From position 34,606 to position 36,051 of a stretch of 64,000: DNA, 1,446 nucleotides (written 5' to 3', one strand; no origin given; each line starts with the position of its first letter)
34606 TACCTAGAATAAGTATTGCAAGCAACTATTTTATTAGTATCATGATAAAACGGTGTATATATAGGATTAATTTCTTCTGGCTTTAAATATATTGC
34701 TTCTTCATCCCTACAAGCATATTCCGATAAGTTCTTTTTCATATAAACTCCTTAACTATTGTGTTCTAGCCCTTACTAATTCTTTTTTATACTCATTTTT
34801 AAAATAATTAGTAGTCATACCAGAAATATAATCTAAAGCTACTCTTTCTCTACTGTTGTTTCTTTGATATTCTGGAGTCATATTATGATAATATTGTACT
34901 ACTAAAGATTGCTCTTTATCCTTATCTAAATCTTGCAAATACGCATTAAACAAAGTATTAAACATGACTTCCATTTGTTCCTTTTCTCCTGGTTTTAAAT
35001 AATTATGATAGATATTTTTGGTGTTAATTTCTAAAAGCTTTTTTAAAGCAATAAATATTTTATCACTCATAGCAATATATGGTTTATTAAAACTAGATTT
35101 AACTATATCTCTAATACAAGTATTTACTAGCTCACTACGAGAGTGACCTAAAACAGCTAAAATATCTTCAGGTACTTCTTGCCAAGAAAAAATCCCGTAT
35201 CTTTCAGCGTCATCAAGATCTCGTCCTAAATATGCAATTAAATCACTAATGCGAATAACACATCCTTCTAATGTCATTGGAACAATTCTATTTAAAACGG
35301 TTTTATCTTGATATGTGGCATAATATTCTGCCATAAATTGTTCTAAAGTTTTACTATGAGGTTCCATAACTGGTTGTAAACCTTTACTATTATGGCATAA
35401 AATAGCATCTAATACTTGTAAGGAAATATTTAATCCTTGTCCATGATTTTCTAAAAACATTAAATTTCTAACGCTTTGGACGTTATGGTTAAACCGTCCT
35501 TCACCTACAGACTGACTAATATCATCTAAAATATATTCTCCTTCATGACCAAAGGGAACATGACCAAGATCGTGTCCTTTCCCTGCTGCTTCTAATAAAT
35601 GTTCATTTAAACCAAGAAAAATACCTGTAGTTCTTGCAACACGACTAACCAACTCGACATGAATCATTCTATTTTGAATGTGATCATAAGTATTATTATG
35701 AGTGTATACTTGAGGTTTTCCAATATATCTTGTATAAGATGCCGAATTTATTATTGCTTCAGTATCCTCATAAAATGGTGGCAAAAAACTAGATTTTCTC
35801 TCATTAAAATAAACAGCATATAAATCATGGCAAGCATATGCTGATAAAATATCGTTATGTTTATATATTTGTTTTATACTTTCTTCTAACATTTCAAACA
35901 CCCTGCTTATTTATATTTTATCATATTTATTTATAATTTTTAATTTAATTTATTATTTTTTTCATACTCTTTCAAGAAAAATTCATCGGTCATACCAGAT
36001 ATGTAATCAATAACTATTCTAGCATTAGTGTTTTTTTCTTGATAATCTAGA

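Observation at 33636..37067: Three tandem dGTPase-like HD paralogs, all with intact catalytic residues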

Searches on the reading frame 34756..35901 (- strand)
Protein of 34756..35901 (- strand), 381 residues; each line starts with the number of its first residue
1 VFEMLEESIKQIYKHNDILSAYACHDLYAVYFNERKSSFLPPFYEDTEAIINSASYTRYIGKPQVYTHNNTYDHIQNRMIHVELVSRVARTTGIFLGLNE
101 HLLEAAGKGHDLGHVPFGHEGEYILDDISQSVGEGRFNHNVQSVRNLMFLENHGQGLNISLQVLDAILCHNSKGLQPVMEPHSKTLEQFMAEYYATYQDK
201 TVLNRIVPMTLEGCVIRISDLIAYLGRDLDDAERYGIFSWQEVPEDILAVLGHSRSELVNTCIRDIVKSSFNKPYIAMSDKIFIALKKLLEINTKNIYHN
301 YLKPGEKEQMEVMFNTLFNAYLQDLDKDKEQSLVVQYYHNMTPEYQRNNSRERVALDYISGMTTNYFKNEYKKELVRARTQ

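Call 3: search_protein_families(library=pfam, proteins=[window:34756-35901:-], max_evalue=0.01)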
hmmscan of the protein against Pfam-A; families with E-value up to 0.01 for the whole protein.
window:34756-35901:- (381 aa): 2 families
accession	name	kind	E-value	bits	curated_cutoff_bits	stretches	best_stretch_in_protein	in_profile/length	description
PF13286.11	HD_assoc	-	1.1e-08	35.9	22.2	1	276-372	1-90/91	Phosphohydrolase-associated domain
PF01966.28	HD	-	4.2e-07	30.7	22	1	79-220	2-111/116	HD domain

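Call 4: search_protein_families(library=ncbifam, proteins=[window:34756-35901:-], max_evalue=0.01)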
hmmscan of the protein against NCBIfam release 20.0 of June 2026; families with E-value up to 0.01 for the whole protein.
window:34756-35901:- (381 aa): 11 families
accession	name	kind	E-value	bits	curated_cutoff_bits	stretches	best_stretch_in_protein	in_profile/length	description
NF002327.0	PRK01286.1-2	equivalog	1.1e-67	228.5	393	2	15-187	12-182/345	deoxyguanosinetriphosphate triphosphohydrolase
NF002329.0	PRK01286.1-4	equivalog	1.8e-55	188.6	494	2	43-191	41-181/342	deoxyguanosinetriphosphate triphosphohydrolase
TIGR01353.1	dGTP_triPase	subfamily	3.6e-38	132.1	152.35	2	42-245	4-228/389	dGTP triphosphohydrolase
NF002326.0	PRK01286.1-1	equivalog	8.4e-34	117.5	390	2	18-243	8-218/379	deoxyguanosinetriphosphate triphosphohydrolase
NF002328.0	PRK01286.1-3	equivalog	2.4e-33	115.7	467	2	30-242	28-236/404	deoxyguanosinetriphosphate triphosphohydrolase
NF002330.0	PRK01286.1-5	equivalog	1.7e-25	90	511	1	31-240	16-213/384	deoxyguanosinetriphosphate triphosphohydrolase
NF002829.0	PRK03007.1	equivalog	4.2e-23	81.9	385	1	22-232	10-224/425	deoxyguanosinetriphosphate triphosphohydrolase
NF041026.1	antiphage_dGTPase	exception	4.4e-22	78.8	400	2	35-173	11-159/425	anti-phage deoxyguanosine triphosphatase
NF003701.1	PRK05318.1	subfamily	1.8e-17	63.3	383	2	35-164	12-152/426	anti-phage deoxyguanosine triphosphatase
NF002205.0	PRK01096.1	equivalog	4.2e-13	49.1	439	1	34-327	19-336/444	deoxyguanosinetriphosphate triphosphohydrolase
NF003429.0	PRK04926.1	equivalog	1.6e-08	33.8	405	0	348-373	470-495/500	dGTPase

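Call 12: find_homologous_proteins(query=window:34756-35901:-, max_evalue=1e-30)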
Query window:34756-35901:- (381 aa): 6128 proteins with E <= 1e-30 among 8000 candidates; the best 120 are listed.
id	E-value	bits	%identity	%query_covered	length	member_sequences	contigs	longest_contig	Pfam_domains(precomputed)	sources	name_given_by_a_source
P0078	1.1e-253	859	100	99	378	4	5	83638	PF13286.12,PF01966.29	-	-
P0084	8.1e-226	767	88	99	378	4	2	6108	PF13286.12,PF01966.29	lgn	-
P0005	2.8e-210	716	81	99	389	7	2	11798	PF13286.12,PF01966.29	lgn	-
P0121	6.8e-180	616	73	99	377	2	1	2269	PF13286.12,PF01966.29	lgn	-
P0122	1.2e-154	533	65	94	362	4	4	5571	PF13286.12,PF01966.29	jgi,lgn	-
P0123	5.4e-147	508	63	96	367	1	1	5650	PF13286.12,PF01966.29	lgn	-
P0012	1.2e-119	418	51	97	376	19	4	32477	PF13286.12,PF01966.29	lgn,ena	-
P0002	2.0e-119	417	53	95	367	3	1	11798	PF13286.12,PF01966.29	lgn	-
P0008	3.9e-119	416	50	97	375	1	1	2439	PF13286.12,PF01966.29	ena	-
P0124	1.2e-118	414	51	97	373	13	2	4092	PF13286.12,PF01966.29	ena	-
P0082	1.5e-118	414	53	95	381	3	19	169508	PF13286.12,PF01966.29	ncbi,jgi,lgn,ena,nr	ncbi:MAG: HD domain-containing protein [Firmicutes bacterium]|nr:HD domain-containing protein [Bacil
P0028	1.7e-118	414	51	97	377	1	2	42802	PF13286.12,PF01966.29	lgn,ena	-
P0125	5.1e-118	412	51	97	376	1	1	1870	PF13286.12,PF01966.29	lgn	-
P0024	5.2e-118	412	51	97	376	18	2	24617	PF13286.12,PF01966.29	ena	-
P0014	6.5e-118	412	50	97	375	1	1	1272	PF13286.12,PF01966.29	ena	-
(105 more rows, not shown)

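Call 15: find_encoding_contigs(protein=P0122, flank=8000, max_places=4)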
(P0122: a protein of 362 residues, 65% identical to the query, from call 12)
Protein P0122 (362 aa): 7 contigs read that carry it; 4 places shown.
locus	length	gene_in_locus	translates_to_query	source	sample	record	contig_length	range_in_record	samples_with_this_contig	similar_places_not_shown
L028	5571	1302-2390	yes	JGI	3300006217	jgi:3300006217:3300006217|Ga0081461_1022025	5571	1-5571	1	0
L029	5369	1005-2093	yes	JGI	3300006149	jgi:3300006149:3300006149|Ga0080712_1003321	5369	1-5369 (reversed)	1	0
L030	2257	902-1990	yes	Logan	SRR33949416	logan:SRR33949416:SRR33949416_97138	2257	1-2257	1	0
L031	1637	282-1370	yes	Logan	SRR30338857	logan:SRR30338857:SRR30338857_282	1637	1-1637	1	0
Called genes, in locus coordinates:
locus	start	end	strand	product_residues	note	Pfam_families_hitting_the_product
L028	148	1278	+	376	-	PF01966:HD, PF13286:HD_assoc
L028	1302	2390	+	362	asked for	PF01966:HD, PF13286:HD_assoc (weak)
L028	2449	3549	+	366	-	PF01966:HD, PF13286:HD_assoc (weak)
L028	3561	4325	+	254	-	PF21981:RecX_HTH3 (faint), PF21982:RecX_HTH1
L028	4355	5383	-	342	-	PF13616:Rotamase_3, PF00639:Rotamase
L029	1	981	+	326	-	?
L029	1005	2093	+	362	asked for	PF01966:HD, PF13286:HD_assoc (weak)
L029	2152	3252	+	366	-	PF01966:HD, PF13286:HD_assoc (weak)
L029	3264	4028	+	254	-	PF21981:RecX_HTH3 (faint), PF21982:RecX_HTH1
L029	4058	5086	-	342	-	PF13616:Rotamase_3, PF00639:Rotamase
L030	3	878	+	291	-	?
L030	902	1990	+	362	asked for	PF01966:HD, PF13286:HD_assoc (weak)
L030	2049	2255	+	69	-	?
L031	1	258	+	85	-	?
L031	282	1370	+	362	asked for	PF01966:HD, PF13286:HD_assoc (weak)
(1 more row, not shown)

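Call 16: find_encoding_contigs(protein=P0123, flank=8000, max_places=4)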
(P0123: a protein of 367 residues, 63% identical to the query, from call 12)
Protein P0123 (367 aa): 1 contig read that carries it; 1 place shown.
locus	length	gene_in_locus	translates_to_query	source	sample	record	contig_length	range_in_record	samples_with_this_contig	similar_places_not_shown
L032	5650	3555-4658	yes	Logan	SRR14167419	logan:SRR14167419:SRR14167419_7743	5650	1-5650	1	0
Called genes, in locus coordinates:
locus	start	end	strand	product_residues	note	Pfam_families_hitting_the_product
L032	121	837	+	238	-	PF11967:RecO_N, PF02565:RecO_C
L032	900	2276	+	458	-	-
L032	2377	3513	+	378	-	PF01966:HD, PF13286:HD_assoc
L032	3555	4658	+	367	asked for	PF01966:HD, PF13286:HD_assoc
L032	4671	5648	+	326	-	?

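Call 29: search_protein_families(library=padloc, proteins=[window:34756-35901:-], max_evalue=0.001)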
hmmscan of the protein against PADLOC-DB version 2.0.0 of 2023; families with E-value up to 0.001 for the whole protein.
window:34756-35901:- (381 aa): 1 family
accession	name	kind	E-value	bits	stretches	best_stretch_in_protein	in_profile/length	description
PDLC02374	dGTPase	-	2.4e-41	140.4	1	37-373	35-369/395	-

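Call 47: find_related_loci(query=window:34756-35892:-, collection=genome_contigs, flank=4000)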
Query window:34756-35892:- (378 aa) in genome_contigs; peptide patterns used: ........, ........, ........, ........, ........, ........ (x = any residue, [..] = any of these).
55 stretches matched a pattern, but none encodes a relative of the query by tblastn (E <= 1e-3).

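Call 48: find_related_loci(query=window:34756-35892:-, collection=metagenome_contigs, flank=4000)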
Query window:34756-35892:- (378 aa) in metagenome_contigs; peptide patterns used: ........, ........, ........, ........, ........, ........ (x = any residue, [..] = any of these).
63 stretches matched a pattern, but none encodes a relative of the query by tblastn (E <= 1e-3).

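Call 50: find_related_loci(query=A3, collection=metagenome_contigs, flank=4500)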
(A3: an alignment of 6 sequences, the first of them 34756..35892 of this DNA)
Query A3 (378 aa) in metagenome_contigs; peptide patterns used: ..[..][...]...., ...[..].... (x = any residue, [..] = any of these).
600 stretches matched a pattern (row limit reached: there are more); 300 encode a relative of the query (tblastn E <= 1e-3); the best 80 are kept; 80 distinct loci.
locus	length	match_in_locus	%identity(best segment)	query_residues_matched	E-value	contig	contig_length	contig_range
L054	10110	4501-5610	51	1-370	4e-113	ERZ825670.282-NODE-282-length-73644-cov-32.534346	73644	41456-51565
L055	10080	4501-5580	48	11-370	2e-112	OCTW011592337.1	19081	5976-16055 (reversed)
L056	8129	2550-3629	51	11-370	3e-112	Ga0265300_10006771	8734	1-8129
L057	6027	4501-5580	51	11-370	3e-112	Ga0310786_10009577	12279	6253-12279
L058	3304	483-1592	50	1-370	4e-115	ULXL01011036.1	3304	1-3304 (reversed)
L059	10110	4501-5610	50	1-370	8e-112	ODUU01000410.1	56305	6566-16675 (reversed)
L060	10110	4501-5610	50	1-370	1e-111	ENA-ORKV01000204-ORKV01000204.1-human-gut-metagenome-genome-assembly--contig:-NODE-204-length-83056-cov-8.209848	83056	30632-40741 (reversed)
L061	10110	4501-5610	50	1-370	4e-111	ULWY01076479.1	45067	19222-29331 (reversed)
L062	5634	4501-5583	49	1-364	1e-110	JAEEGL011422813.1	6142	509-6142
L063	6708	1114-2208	49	6-370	2e-110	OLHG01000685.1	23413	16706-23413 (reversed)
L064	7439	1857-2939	49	2-368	3e-109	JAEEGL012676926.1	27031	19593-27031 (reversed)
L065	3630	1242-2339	49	6-372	2e-110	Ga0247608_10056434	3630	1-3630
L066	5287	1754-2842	48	7-369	2e-108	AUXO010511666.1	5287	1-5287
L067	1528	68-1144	48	9-368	2e-116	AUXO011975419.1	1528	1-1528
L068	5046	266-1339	47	10-370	3e-108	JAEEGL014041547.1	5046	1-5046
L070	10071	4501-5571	49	13-368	5e-108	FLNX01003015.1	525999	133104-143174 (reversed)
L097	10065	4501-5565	47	16-370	3e-103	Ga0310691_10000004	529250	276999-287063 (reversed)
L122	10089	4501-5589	46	6-370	7e-100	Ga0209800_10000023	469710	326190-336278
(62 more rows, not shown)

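Call 51: find_related_loci(query=A3, collection=genome_contigs, flank=4500)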
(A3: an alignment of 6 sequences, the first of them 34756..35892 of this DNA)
Query A3 (378 aa) in genome_contigs; peptide patterns used: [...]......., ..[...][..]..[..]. (x = any residue, [..] = any of these).
368 stretches matched a pattern; 35 encode a relative of the query (tblastn E <= 1e-3); 35 distinct loci.
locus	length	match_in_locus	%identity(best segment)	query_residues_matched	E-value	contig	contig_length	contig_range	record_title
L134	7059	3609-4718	50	1-370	8e-121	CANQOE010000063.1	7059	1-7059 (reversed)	MAG: uncultured Bacilli bacterium isolate Lapin-033__bin60 genome assembly, contig: Lapin-033__NODE_8790_length_7059_cov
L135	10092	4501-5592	48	8-370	4e-111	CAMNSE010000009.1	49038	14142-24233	MAG: uncultured Mycoplasma sp. isolate SRR19792994_bin.62_metawrap_v1.3_MAG genome assembly, contig: ERZ12290372_1287, w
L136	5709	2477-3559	49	1-364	2e-108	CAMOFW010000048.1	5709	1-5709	MAG: uncultured Tenericutes bacterium isolate SRR873603_bin.70_metaWRAP_v1.3_MAG genome assembly, contig: NODE_45650_len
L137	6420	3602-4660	48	16-370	2e-104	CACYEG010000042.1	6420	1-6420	MAG: uncultured Erysipelotrichaceae bacterium isolate RUG11867 genome assembly, contig: RUG11867_asm_42, whole genome sh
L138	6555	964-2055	46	7-370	9e-104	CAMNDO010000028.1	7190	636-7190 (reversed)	MAG: uncultured Bacillales bacterium isolate SRR873596_bin.95_metaWRAP_v1.3_MAG genome assembly, contig: NODE.26726_leng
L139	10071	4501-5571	46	14-370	3e-100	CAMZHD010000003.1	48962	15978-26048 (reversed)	MAG TPA_asm: uncultured Bacillales bacterium isolate SRR10912542_bin.29_metaWRAP_v1.3_MAG genome assembly, contig: ERZ14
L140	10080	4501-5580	46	11-370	4e-99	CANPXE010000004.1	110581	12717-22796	MAG: uncultured Bacilli bacterium isolate Lapin-004__bin77 genome assembly, contig: Lapin-004__NODE_149_length_110581_co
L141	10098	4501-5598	46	7-372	9e-98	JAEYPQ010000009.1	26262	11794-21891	MAG: Bacillota bacterium isolate OH_CBB_1 k127_2078243, whole genome shotgun sequence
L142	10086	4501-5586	42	9-370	6e-96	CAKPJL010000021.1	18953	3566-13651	MAG: uncultured Clostridia bacterium isolate REFINED_METABAT215_TOP10_CONTIGS_1500_ASSEMBLY_K77_MERGED__Hadza_MoBio_hadz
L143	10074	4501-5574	46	16-372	5e-96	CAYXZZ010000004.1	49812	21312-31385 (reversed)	MAG TPA_asm: uncultured Mycoplasma sp. isolate SRP315200_co2_747 genome assembly, contig: NODE_249_length_49812_cov_13.6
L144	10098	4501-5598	44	2-367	2e-95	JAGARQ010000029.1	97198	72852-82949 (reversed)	MAG: Bacilli bacterium isolate RGIG8711 Water_deer_Colon-3__c184953, whole genome shotgun sequence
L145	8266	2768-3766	46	38-370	4e-95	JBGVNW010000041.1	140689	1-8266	MAG: Bacilli bacterium isolate fecal_MAG_225 fecal_MAG_225_contig_0041, whole genome shotgun sequence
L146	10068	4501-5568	46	16-371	4e-94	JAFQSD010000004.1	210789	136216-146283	MAG: Bacilli bacterium isolate RGIG2101 Goat_Colon-3__c704016, whole genome shotgun sequence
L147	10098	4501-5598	44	2-367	4e-93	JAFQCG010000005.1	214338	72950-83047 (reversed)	MAG: Bacilli bacterium isolate RGIG1688 Goat_Cecum-2__c280, whole genome shotgun sequence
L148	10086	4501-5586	43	8-369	3e-90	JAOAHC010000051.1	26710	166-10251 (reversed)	MAG: Clostridia bacterium isolate SKW48 k141_149579, whole genome shotgun sequence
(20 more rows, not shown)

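Call 56: search_protein_families(library=pfam, proteins=[L054:2238-4193:+, L054:5672-7438:+, L070:3183-4397:+, L070:5675-7225:+, L097:1854-4448:+, L122:2739-4493:+, L122:5709-6341:+, L140:3254-4450:+, L140:5646-6137:+, L146:2811-4004:+], max_evalue=0.00001)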
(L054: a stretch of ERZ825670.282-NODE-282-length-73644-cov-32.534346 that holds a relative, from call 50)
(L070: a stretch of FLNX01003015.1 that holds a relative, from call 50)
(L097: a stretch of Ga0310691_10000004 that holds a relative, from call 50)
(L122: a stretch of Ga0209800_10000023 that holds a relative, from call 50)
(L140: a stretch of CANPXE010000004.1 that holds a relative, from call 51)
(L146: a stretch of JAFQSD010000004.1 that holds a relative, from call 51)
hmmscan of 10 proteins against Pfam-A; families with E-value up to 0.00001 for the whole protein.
L054:2238-4193:+ (651 aa): 0 families

L054:5672-7438:+ (588 aa): 0 families

L070:3183-4397:+ (404 aa): 1 family
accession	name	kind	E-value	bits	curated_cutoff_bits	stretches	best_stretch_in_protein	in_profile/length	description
PF01594.21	AI-2E_transport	-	4.6e-56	190.8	34.3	1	27-368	17-324/327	AI-2E family transporter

L070:5675-7225:+ (516 aa): 1 family
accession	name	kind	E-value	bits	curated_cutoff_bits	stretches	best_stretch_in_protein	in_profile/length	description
PF16755.11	Beta-prop_NUP159_NUP214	-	6.4e-08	32.7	29.6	0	190-292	68-182/366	NUP159/214 beta propeller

L097:1854-4448:+ (864 aa): 4 families
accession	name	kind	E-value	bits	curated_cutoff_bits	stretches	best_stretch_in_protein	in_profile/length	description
PF00476.26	DNA_pol_A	-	3.3e-157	523.8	34.3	1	488-861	2-380/381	DNA polymerase family A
PF02739.22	5_3_exonuc_N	-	2.2e-57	193.8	34.3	1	8-175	2-164/164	5'-3' exonuclease, N-terminal resolvase-like domain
PF01367.25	5_3_exonuc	-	5.5e-32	110.6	40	1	177-269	2-95/97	5'-3' exonuclease, C-terminal SAM fold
PF22619.2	DNA_polI_exo1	-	5.3e-26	91.5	27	1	316-446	1-139/140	DNA polymerase I, ribonuclease H-like domain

L122:2739-4493:+ (584 aa): 2 families
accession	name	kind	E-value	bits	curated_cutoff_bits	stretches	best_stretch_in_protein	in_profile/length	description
PF01411.24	tRNA-synt_2c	-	4.9e-135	451.6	30.3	1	3-431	2-436/552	tRNA synthetases class II (A)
PF07973.19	tRNA_SAD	-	2.9e-18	66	24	1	535-577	1-43/44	Threonyl and Alanyl tRNA synthetase second additional domain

L122:5709-6341:+ (210 aa): 0 families

L140:3254-4450:+ (398 aa): 2 families
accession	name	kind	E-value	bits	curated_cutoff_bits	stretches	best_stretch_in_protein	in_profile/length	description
PF01136.24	Peptidase_U32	-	5.7e-80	268.4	22.4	1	77-298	1-232/233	Peptidase family U32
PF16325.11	Peptidase_U32_C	-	2.2e-23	82.6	28.2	1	312-395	2-83/83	Peptidase family U32 C-terminal domain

L140:5646-6137:+ (163 aa): 2 families
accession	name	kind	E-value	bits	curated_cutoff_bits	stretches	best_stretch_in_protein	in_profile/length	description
PF03449.20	GreA_GreB_N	-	6.6e-30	103.6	24.5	1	14-84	1-71/71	Transcription elongation factor, N-terminal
PF01272.25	GreA_GreB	-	1.2e-27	96.1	26.9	1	89-163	2-76/77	Transcription elongation factor, GreA/GreB, C-term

L146:2811-4004:+ (397 aa): 2 families
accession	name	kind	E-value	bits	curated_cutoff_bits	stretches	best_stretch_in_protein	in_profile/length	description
PF01136.24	Peptidase_U32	-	1.5e-76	257.2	22.4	1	75-293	1-232/233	Peptidase family U32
PF16325.11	Peptidase_U32_C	-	1.9e-23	82.9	28.2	1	307-390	2-83/83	Peptidase family U32 C-terminal domain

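Call 63: find_homologous_proteins(query=L028:2449-3549:+, max_evalue=1e-40)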
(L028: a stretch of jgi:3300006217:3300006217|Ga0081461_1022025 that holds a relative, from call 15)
Query L028:2449-3549:+ (366 aa): 7463 proteins with E <= 1e-40 among 8000 candidates; the best 120 are listed.
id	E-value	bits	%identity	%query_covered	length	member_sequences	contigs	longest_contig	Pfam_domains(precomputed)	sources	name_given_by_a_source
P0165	1.1e-189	648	96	81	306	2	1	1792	PF01966.29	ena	-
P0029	4.6e-110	386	54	98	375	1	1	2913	PF13286.12,PF01966.29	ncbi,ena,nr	ncbi:MAG: HD domain-containing protein [Bacilli bacterium]|nr:HD domain-containing protein [Bacilli 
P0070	8.7e-109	382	53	97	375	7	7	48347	PF13286.12,PF01966.29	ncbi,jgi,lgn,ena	jgi:dGTPase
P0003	2.1e-108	381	52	98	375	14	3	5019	PF13286.12,PF01966.29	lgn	-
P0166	6.3e-108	379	53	97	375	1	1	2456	PF13286.12,PF01966.29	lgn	-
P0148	8.6e-108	378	52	97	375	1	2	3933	PF13286.12,PF01966.29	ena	-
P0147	9.1e-108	378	52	97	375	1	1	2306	PF13286.12,PF01966.29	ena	-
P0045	1.3e-107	378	52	97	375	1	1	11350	PF13286.12,PF01966.29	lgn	-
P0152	1.6e-107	378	52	97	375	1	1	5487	PF13286.12,PF01966.29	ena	-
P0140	1.8e-107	377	52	97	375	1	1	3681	PF13286.12,PF01966.29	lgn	-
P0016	3.2e-107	377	51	97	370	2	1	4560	PF13286.12,PF01966.29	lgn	-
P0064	3.3e-107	377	52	98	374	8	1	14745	PF13286.12,PF01966.29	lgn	-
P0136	5.6e-107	376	52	97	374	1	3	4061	PF13286.12,PF01966.29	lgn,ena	-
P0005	6.0e-107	376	50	99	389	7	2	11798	PF13286.12,PF01966.29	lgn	-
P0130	6.1e-107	376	52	97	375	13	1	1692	PF13286.12,PF01966.29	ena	-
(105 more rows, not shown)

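Call 64: find_encoding_contigs(protein=P0121, flank=6000, max_places=3)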
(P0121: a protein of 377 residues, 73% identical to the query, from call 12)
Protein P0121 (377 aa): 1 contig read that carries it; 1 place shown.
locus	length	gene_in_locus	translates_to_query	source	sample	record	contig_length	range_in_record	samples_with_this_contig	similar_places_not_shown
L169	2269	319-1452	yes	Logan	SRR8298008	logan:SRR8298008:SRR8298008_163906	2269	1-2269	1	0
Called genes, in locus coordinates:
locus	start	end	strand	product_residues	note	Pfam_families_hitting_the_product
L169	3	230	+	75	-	?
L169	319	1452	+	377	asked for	PF01966:HD, PF13286:HD_assoc (weak)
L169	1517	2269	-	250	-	?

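Call 81: predict_structure(alignment_id=A4)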
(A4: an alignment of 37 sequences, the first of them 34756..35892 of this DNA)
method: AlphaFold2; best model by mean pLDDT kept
length: 378 residues; sequences in the alignment: 37
mean_pLDDT: 93.2   pTM: 0.92
mean pLDDT of the five models: 93.2, 93.3, 92.0, 91.8, 91.2
residues with pLDDT >= 90: 306; 70-90: 62; 50-70: 10; < 50: 0
segments of 3 or more residues with pLDDT < 50: none
pLDDT, mean of each block of 10 residues (from residue 1): 86 94 96 91 97 89 62 76 97 98 97 93 98 97 97 97 93 93 98 94 96 95 89 90 97 97 98 98 95 84 92 98 96 98 97 97 94 88
secondary structure, 60 per line:
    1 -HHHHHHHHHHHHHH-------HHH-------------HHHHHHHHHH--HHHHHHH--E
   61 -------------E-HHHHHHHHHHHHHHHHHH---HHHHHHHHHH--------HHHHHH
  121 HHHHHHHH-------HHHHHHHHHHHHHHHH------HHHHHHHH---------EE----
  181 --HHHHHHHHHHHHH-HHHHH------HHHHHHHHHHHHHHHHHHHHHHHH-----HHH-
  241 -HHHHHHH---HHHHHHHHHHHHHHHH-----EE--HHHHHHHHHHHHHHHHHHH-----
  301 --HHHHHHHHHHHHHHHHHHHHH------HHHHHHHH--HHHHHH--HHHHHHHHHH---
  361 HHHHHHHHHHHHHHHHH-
elements in order: H2-15 H39-48 H51-57 H76-93 H97-106 H115-128 H136-151 H158-165 H183-195 H197-201 H208-231 H242-248 H252-267 H277-295 H303-323 H330-337 H340-345 H348-357 H361-377
